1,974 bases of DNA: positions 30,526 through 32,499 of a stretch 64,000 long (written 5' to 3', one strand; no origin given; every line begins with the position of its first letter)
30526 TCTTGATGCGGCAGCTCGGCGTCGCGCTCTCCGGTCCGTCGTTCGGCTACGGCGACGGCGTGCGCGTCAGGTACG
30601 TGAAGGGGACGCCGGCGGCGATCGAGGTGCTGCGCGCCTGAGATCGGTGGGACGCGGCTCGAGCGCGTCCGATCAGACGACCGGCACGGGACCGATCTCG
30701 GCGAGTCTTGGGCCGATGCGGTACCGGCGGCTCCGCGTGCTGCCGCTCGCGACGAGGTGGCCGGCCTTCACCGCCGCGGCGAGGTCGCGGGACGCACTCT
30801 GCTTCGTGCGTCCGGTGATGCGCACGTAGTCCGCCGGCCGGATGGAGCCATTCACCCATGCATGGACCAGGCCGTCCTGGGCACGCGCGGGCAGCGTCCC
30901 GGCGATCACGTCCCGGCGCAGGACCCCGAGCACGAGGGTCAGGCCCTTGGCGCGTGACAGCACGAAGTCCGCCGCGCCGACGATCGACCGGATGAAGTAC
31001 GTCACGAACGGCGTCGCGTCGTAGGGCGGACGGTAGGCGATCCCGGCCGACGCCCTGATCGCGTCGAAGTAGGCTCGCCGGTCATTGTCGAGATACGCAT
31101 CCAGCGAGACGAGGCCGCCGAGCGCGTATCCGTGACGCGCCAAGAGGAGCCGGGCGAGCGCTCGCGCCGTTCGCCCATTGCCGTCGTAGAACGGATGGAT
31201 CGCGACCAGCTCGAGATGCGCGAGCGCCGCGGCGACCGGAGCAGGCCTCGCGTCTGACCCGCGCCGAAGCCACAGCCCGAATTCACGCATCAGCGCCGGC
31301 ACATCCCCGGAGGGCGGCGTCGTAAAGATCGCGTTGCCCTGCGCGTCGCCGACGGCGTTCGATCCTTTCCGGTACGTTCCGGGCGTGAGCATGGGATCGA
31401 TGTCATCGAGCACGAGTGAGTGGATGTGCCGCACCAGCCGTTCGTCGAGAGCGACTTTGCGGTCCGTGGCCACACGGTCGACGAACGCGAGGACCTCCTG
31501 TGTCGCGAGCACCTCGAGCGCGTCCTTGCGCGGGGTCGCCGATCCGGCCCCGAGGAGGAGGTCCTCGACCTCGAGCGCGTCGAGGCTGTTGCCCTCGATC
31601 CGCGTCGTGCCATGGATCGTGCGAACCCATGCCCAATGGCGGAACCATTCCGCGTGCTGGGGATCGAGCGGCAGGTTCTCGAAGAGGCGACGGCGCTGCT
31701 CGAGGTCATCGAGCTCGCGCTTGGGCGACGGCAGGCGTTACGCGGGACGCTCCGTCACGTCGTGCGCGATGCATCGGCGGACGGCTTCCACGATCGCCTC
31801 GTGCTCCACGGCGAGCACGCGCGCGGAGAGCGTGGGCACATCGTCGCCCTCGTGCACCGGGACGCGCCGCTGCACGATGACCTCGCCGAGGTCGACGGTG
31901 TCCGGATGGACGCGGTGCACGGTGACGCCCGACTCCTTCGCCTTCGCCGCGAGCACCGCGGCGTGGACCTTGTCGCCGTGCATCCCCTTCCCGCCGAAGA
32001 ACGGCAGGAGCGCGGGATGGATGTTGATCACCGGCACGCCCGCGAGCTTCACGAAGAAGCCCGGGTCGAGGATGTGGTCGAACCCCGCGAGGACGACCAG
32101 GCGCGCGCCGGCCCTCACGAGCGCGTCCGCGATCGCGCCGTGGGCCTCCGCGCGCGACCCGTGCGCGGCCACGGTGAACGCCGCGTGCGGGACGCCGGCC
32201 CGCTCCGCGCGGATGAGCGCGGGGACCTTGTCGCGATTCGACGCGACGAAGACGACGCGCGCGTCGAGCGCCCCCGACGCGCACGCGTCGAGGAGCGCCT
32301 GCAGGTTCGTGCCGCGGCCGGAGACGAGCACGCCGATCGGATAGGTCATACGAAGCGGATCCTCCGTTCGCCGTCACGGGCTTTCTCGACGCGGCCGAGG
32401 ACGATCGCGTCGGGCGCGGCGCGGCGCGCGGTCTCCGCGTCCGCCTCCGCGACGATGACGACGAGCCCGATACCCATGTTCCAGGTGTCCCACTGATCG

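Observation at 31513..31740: Fic gene: conserved N-terminal domain encoded in-frame directly after the purN stop codon, with no canonical start codon for 75 codons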

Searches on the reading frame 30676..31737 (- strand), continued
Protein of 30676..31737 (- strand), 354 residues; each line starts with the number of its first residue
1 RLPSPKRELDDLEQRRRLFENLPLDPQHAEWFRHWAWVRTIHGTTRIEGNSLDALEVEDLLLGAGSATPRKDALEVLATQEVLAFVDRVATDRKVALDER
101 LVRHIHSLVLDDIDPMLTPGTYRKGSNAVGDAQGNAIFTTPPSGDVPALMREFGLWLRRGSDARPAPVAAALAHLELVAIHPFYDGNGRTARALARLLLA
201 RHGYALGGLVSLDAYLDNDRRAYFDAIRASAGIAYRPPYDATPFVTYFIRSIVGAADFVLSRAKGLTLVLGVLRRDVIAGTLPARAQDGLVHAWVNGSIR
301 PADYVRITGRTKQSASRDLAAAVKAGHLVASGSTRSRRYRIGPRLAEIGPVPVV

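Call 35: search_solved_structures(query=window:30676-31737:-, max_evalue=0.001, show_alignments=2)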
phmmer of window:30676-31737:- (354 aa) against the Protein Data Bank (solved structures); distinct sequences matched with E-value up to 0.001: 28.
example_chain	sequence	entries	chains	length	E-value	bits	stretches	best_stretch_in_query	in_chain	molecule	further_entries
6i7j_A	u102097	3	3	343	2.8e-15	59.8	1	38-205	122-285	Adenosine monophosphate-protein transferase FICD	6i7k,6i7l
6i7g_A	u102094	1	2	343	3.7e-15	59.4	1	38-205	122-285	Adenosine monophosphate-protein transferase FICD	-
4u04_A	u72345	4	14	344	3.7e-15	59.4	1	38-205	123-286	Adenosine monophosphate-protein transferase FICD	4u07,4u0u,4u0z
6i7h_A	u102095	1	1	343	5.5e-15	58.9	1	38-205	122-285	Adenosine monophosphate-protein transferase FICD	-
6i7i_A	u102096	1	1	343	6.8e-15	58.5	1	38-205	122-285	Adenosine monophosphate-protein transferase FICD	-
8uqu_A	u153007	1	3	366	1.6e-14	57.3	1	14-255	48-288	Fido domain-containing protein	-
3cuc_A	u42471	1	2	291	2.3e-14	56.8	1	23-267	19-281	Protein of unknown function with a Fic domain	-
6zmd_B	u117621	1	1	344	2.8e-14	56.5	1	38-205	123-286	Protein adenylyltransferase FICD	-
9yz5_A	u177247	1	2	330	3.2e-14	56.3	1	38-205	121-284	Protein adenylyltransferase FICD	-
4u0s_A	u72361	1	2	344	3.4e-14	56.2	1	38-205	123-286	Adenosine monophosphate-protein transferase FICD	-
7b7z_A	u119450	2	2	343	7.1e-14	55.2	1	38-205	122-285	Protein adenylyltransferase FICD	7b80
7xux_A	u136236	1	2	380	1.6e-13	54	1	42-228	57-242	Fido domain-containing protein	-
7cb8_A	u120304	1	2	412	7.2e-12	48.6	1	68-243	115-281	Fic-domain containing protein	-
4rgl_A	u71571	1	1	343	1.5e-11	47.5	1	37-255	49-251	Filamentation induced by cAMP protein Fic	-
5jj6_A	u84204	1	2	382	8e-11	45.2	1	38-205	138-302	Adenosine monophosphate-protein transferase FICD homolog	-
3eqx_A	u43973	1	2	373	2.3e-08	37.1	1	125-225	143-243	FIC DOMAIN CONTAINING TRANSCRIPTIONAL REGULATOR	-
3zcn_A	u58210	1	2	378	2.4e-08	37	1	125-225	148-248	ADENOSINE MONOPHOSPHATE-PROTEIN TRANSFERASE SOFIC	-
8cil_A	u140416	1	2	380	7.7e-07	32.1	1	138-252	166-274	Fic family protein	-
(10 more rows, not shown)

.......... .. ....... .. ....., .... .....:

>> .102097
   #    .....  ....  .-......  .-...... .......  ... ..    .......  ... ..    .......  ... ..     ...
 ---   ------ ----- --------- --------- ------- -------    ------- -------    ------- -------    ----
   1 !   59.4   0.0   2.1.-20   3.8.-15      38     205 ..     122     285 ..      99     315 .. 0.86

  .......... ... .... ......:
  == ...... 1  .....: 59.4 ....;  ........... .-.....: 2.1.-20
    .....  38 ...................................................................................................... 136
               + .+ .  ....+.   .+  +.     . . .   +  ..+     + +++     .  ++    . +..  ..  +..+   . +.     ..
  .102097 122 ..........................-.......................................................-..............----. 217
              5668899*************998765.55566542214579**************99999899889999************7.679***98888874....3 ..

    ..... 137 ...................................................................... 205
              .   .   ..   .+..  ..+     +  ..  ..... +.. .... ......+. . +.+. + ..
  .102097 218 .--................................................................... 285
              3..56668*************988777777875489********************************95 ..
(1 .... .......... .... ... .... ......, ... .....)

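Call 36: find_encoding_contigs(protein=P0008, flank=1500, max_places=2)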
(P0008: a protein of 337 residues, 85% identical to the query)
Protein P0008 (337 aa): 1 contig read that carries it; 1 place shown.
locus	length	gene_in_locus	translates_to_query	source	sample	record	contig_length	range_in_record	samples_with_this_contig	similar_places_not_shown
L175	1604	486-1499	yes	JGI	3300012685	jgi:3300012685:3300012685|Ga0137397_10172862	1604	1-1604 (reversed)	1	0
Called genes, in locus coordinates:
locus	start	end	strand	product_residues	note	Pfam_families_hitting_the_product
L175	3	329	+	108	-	?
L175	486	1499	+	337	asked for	PF02661:Fic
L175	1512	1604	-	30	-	?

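Call 37: find_encoding_contigs(protein=P0046, flank=1500, max_places=1)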
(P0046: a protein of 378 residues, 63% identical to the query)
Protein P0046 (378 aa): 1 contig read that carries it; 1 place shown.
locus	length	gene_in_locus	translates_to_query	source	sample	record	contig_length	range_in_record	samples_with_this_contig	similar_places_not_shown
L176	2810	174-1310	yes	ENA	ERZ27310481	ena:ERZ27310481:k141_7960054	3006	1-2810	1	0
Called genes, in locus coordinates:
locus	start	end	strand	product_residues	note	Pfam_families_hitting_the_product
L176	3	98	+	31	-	?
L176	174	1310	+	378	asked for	PF02661:Fic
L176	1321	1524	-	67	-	-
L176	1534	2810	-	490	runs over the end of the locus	?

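Call 57: predict_structure(alignment_id=A3)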
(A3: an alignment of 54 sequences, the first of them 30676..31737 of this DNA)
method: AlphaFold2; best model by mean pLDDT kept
length: 354 residues; sequences in the alignment: 54
mean_pLDDT: 90.2   pTM: 0.88
mean pLDDT of the five models: 90.2, 89.4, 88.4, 88.1, 87.0
residues with pLDDT >= 90: 257; 70-90: 81; 50-70: 16; < 50: 0
segments of 3 or more residues with pLDDT < 50: none
pLDDT, mean of each block of 10 residues (from residue 1): 87 95 93 92 86 89 80 91 94 93 92 72 86 84 94 96 95 96 91 95 93 72 92 92 95 92 93 96 94 92 93 95 96 83 86 66
secondary structure, 60 per line:
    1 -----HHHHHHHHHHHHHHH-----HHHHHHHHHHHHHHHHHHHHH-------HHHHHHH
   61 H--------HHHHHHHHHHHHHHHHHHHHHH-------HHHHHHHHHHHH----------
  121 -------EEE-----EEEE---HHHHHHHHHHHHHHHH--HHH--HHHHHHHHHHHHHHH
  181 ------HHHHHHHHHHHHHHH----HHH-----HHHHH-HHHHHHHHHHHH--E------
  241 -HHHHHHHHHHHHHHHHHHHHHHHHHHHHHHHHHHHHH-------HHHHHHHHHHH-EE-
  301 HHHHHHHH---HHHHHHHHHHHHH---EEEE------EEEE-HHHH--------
elements in order: H6-20 H26-46 H54-61 H70-91 H99-110 E128-130 E136-139 H143-158 H166-180 H187-201 H214-218 H220-231 H242-278 H286-296 H301-308 H312-324 E328-331 E338-341 H343-346

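Call 59: fold_search(model_id=the predicted structure, library=pdb)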
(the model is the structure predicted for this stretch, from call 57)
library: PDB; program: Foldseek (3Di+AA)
matches with E <= 10: 1065; with E <= 0.001: 47
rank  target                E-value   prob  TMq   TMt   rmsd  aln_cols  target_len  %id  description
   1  4rgl                  1.4e-12  1.00  0.57  0.62  10.4       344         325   22  Crystal structure of a Fic family protein (Dde_2494) from Desulfovibrio desulfuricans G20 at 2.70 A resolution (released 2014-10-29)
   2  8cil_A                8.9e-12  1.00  0.65  0.63   7.4       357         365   21  Crystal structure of Coxiella burnetii Fic protein 2 (released 2023-11-15)
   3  3eqx_B                8.9e-12  1.00  0.66  0.65   5.1       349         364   17  CRYSTAL STRUCTURE OF A FIC FAMILY PROTEIN (SO_4266) FROM SHEWANELLA ONEIDENSIS AT 1.6 A RESOLUTION (released 2008-10-14)
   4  3zec_B                1.8e-11  1.00  0.67  0.64   4.9       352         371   17  Fic protein from SHEWANELLA ONEIDENSIS (E73G mutant) in complex with AMPPNP (released 2013-06-19)
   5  3zcn_A                2.1e-11  1.00  0.69  0.67   5.0       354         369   17  Fic protein from SHEWANELLA ONEIDENSIS in complex with ATP (released 2013-06-19)
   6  7cb8_A                2.8e-11  1.00  0.68  0.62   4.9       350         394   20  Structure of a FIC-domain protein from Mycobacterium marinum in complex with CDP (released 2021-08-18)
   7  9yz5_A                3.1e-11  1.00  0.61  0.65   2.7       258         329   26  human FicD bound with farnesyl pyrophosphate (released 2026-02-25)
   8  8cil_B                3.6e-11  1.00  0.63  0.64   8.1       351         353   21  Crystal structure of Coxiella burnetii Fic protein 2 (released 2023-11-15)
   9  3eqx_A                4.9e-11  1.00  0.68  0.66   5.2       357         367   16  CRYSTAL STRUCTURE OF A FIC FAMILY PROTEIN (SO_4266) FROM SHEWANELLA ONEIDENSIS AT 1.6 A RESOLUTION (released 2008-10-14)
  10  4u0z_C                5.9e-11  1.00  0.61  0.66   2.6       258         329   26  Eukaryotic Fic Domain containing protein with bound APCPP (released 2014-12-10)
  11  6i7k                  7.4e-11  1.00  0.61  0.65   2.6       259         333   27  Crystal structure of monomeric FICD mutant L258D complexed with MgATP (released 2019-09-25)
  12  7xux_A                8.9e-11  1.00  0.56  0.55   8.8       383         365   21  Crystal structure of a FIC domain containnig protein (released 2022-12-21)
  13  3zec_A                1.1e-10  1.00  0.68  0.66   5.2       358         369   16  Fic protein from SHEWANELLA ONEIDENSIS (E73G mutant) in complex with AMPPNP (released 2013-06-19)
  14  3cuc_B                1.2e-10  1.00  0.62  0.80   3.2       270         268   25  CRYSTAL STRUCTURE OF A FIC DOMAIN CONTAINING SIGNALING PROTEIN (BT_2513) FROM BACTEROIDES THETAIOTAOMICRON VPI-5482 AT (released 2008-04-29)
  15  4u04_A                1.2e-10  1.00  0.57  0.64   3.0       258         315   26  Structure of a eukaryotic fic domain containing protein (released 2014-12-10)
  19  7cb8_B                1.8e-10  1.00  0.67  0.61   5.0       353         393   22  Structure of a FIC-domain protein from Mycobacterium marinum in complex with CDP (released 2021-08-18)
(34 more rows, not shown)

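Call 68: list_cluster_members(proteins=[P0014, P0018, P0005])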
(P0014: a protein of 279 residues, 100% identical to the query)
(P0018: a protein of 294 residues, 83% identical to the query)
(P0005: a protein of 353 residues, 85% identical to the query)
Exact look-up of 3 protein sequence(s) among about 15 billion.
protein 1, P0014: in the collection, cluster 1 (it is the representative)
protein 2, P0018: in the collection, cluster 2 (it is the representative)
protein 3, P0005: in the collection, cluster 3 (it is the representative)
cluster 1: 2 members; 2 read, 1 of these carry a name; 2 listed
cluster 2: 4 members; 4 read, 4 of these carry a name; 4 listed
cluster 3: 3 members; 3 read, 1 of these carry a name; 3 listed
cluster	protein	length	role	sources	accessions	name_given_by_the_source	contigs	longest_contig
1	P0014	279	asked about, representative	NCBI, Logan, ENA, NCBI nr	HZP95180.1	MAG TPA: Fic family protein [Candidatus Limnocylindria bacterium] | Fic family protein [Candidatus Limnocylindria bacterium]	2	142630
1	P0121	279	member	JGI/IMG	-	-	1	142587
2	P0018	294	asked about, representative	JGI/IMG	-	Fic family protein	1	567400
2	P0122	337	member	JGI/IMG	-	Fic family protein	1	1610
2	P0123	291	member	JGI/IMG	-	Fic family protein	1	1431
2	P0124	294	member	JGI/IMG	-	Fic family protein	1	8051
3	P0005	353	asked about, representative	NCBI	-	-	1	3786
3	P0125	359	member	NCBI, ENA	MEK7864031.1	MAG: Fic family protein [Chloroflexota bacterium]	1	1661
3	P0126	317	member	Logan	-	-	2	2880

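Call 86: predict_structure(alignment_id=A4)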
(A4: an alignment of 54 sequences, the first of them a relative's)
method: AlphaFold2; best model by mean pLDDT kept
length: 359 residues; sequences in the alignment: 54
mean_pLDDT: 91.2   pTM: 0.90
mean pLDDT of the five models: 91.2, 90.4, 90.3, 88.9, 88.7
residues with pLDDT >= 90: 270; 70-90: 83; 50-70: 6; < 50: 0
segments of 3 or more residues with pLDDT < 50: none
pLDDT, mean of each block of 10 residues (from residue 1): 95 96 92 95 92 86 86 84 94 92 95 82 82 82 90 96 96 97 93 93 93 83 83 93 96 94 93 96 95 95 93 93 97 88 92 80
secondary structure, 60 per line:
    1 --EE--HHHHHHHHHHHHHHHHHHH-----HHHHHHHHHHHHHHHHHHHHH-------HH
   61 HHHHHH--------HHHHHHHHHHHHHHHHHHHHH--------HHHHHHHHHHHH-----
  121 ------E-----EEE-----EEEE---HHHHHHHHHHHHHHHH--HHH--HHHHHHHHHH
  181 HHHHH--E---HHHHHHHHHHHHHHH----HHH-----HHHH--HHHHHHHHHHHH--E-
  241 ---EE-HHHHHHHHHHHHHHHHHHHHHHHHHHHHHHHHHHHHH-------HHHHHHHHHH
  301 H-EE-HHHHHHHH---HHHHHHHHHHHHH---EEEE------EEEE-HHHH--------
elements in order: H7-25 H31-51 H59-66 H75-95 H104-115 E133-135 E141-144 H148-163 H171-185 H192-206 H219-222 H225-236 H247-283 H291-301 H306-313 H317-329 E333-336 E343-346 H348-351

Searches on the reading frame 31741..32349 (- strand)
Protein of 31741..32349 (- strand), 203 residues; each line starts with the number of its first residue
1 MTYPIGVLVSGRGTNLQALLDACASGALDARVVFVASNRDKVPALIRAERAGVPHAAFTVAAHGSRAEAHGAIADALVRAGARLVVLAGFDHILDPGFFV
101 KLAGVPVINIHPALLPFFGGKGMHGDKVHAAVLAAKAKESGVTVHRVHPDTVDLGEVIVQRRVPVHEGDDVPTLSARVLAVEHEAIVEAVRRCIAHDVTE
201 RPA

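Call 4: search_protein_families(library=pfam, proteins=[window:31741-32349:-], max_evalue=0.01)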
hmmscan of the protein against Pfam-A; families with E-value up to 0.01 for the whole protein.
window:31741-32349:- (203 aa): 1 family
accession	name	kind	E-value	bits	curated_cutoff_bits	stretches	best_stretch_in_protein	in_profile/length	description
PF00551.24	Formyl_trans_N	-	5.1e-39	134.3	26.1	1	7-190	5-181/181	Formyl transferase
